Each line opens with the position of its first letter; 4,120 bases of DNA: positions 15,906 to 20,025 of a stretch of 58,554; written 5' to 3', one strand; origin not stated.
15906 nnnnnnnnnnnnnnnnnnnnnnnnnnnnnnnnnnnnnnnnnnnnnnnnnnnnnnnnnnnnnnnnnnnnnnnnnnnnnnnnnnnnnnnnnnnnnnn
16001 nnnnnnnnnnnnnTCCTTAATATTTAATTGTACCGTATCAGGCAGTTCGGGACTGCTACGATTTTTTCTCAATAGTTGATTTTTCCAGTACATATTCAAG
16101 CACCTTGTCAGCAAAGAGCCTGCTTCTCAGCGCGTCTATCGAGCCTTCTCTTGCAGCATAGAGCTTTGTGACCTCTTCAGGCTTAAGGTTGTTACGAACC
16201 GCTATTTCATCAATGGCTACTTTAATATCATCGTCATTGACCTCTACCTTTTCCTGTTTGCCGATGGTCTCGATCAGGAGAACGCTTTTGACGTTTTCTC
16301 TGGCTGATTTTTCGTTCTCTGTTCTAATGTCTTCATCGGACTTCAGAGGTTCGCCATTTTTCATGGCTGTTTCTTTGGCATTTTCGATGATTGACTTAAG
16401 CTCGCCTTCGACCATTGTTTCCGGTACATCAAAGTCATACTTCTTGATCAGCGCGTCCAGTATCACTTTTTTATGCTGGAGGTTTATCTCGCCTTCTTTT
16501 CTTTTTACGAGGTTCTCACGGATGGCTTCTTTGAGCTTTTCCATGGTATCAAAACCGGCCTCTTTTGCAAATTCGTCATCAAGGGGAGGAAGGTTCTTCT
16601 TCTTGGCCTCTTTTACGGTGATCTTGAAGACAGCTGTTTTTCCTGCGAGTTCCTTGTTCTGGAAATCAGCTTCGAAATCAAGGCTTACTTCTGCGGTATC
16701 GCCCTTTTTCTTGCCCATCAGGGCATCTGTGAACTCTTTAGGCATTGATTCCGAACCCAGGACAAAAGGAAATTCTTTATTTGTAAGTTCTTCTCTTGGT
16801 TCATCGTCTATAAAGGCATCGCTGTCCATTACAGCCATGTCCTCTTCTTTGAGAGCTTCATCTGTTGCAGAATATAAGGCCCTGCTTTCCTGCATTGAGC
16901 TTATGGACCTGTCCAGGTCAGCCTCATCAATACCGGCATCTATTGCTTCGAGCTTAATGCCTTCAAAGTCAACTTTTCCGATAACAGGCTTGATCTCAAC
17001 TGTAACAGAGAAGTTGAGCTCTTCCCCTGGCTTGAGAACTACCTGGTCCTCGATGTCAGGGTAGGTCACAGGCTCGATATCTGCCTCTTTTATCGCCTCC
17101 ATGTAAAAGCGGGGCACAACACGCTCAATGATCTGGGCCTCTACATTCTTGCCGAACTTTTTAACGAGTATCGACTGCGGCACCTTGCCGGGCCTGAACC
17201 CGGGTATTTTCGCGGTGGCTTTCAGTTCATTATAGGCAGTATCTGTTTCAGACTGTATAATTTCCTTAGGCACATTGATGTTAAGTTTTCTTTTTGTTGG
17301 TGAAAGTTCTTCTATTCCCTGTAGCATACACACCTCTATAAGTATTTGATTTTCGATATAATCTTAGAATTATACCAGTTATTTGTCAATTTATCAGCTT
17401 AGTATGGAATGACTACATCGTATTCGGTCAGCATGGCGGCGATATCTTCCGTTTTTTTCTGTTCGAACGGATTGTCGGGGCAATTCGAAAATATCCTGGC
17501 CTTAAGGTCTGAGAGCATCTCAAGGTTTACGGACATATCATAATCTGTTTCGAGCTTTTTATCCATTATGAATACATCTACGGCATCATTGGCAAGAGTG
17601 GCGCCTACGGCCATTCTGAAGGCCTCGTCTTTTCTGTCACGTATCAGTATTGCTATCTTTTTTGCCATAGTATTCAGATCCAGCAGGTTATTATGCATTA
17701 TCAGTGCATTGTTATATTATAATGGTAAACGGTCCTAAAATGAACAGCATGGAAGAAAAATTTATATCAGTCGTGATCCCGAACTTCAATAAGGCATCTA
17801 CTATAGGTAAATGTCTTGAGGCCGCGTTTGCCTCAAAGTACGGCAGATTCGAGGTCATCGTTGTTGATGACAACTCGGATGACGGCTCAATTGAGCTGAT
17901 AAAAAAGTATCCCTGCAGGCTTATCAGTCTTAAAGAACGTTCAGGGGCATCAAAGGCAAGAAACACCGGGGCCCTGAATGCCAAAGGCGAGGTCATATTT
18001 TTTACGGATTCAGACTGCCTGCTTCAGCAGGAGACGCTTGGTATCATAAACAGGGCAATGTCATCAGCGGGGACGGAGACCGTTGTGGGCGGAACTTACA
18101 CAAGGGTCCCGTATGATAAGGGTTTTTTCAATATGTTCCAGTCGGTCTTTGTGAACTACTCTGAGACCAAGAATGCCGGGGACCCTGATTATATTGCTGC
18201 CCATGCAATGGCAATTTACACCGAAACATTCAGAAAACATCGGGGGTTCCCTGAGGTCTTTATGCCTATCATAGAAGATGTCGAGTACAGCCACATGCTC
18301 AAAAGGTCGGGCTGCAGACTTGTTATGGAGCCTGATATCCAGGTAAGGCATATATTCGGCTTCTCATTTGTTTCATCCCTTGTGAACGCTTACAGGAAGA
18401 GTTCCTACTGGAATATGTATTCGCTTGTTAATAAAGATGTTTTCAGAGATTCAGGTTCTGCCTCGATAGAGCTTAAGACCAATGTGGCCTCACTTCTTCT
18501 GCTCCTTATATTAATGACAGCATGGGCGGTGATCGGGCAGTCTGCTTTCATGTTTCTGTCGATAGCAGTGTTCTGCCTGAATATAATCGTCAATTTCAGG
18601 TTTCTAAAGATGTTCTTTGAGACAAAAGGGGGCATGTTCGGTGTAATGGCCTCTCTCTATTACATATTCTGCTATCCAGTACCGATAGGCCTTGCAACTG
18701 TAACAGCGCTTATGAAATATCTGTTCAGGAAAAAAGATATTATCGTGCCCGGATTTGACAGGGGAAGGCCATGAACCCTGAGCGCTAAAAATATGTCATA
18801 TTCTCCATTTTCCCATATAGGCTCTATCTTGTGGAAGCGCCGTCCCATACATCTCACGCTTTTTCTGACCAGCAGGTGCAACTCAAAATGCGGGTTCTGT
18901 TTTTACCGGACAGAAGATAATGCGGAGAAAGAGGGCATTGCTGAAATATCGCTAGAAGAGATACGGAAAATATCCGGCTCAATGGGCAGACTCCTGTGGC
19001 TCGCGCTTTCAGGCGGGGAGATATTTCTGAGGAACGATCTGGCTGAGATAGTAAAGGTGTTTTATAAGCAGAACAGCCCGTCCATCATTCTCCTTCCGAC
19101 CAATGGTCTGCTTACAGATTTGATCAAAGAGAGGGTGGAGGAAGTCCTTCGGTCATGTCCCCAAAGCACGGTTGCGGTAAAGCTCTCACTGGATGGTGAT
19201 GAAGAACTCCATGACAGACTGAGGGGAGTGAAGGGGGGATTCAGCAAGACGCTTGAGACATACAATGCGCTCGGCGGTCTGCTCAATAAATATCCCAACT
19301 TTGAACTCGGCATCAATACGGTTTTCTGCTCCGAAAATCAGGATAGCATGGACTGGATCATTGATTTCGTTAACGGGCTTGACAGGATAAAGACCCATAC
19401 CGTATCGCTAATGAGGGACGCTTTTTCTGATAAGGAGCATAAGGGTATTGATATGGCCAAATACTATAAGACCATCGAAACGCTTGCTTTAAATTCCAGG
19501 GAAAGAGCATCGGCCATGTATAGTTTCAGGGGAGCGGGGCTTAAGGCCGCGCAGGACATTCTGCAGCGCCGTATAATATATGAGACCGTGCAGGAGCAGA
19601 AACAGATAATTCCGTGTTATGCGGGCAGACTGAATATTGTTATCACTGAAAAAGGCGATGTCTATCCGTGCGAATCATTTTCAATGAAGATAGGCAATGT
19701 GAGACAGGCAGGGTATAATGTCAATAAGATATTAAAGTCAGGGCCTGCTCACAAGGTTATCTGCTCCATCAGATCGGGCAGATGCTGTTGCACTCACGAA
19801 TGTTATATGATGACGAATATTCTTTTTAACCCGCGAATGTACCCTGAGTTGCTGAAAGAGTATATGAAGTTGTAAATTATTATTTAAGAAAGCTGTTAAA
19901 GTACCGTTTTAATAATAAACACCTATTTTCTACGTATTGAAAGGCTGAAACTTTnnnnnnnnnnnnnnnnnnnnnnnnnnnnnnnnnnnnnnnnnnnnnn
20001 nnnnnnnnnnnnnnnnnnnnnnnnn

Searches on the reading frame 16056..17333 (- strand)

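Call 34: search_protein_families(library=pfam, proteins=[window:16056-17333:-], max_evalue=0.00001)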
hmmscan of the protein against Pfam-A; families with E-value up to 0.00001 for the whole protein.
window:16056-17333:- (425 aa): 3 families
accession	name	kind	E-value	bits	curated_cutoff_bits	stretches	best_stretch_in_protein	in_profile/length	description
PF05697.18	Trigger_N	-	1.2e-35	123.4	22.2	1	7-146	5-143/144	Bacterial trigger factor protein (TF)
PF05698.19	Trigger_C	-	2.8e-31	109.2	22.7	1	263-417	1-162/162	Bacterial trigger factor protein (TF) C-terminus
PF00254.34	FKBP_C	-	1.3e-08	35.5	21.1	1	161-240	5-93/94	FKBP-type peptidyl-prolyl cis-trans isomerase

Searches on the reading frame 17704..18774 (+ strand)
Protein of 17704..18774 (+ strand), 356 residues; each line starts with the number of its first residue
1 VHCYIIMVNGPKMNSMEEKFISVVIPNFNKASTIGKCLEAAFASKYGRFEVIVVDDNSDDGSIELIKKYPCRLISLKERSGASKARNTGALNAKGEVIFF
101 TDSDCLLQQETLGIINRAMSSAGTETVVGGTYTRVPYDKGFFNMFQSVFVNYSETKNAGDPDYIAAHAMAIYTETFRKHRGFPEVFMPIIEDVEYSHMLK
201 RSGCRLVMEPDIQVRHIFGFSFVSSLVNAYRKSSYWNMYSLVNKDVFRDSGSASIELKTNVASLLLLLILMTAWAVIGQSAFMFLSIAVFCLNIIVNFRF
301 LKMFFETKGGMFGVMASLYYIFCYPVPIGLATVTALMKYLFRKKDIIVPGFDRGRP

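Call 34: search_protein_families(library=pfam, proteins=[window:17704-18774:+], max_evalue=0.00001)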
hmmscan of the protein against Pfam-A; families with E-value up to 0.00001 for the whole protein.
window:17704-18774:+ (356 aa): 3 families
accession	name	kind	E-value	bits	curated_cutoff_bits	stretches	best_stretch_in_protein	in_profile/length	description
PF00535.33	Glycos_transf_2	-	7.8e-29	101.2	23.3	1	22-144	1-128/168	Glycosyl transferase family 2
PF13641.12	Glyco_tranf_2_3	-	2.4e-17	64.2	27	1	21-222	3-217/230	Glycosyltransferase like family 2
PF10111.15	Glyco_tranf_2_2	-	2.4e-07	31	27.3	1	22-115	1-102/276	Glycosyltransferase like family 2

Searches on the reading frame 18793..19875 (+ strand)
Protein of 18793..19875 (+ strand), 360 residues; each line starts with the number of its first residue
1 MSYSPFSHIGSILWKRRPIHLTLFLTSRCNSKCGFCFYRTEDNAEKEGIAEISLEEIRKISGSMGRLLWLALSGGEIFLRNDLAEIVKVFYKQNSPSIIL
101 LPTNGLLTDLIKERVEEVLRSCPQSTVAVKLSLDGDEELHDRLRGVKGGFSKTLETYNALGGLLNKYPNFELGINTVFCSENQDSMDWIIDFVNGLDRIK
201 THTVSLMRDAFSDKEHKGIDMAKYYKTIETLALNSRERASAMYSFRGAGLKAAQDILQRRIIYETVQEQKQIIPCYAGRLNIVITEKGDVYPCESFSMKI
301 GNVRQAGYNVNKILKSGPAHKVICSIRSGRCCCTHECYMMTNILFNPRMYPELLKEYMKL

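Call 34: search_protein_families(library=pfam, proteins=[window:18793-19875:+], max_evalue=0.00001)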
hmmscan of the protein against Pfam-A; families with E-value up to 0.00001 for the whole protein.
window:18793-19875:+ (360 aa): 1 family
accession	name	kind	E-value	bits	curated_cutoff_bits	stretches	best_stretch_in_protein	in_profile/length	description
PF04055.27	Radical_SAM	-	2.7e-10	41.1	29.5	1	25-163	3-139/166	Radical SAM superfamily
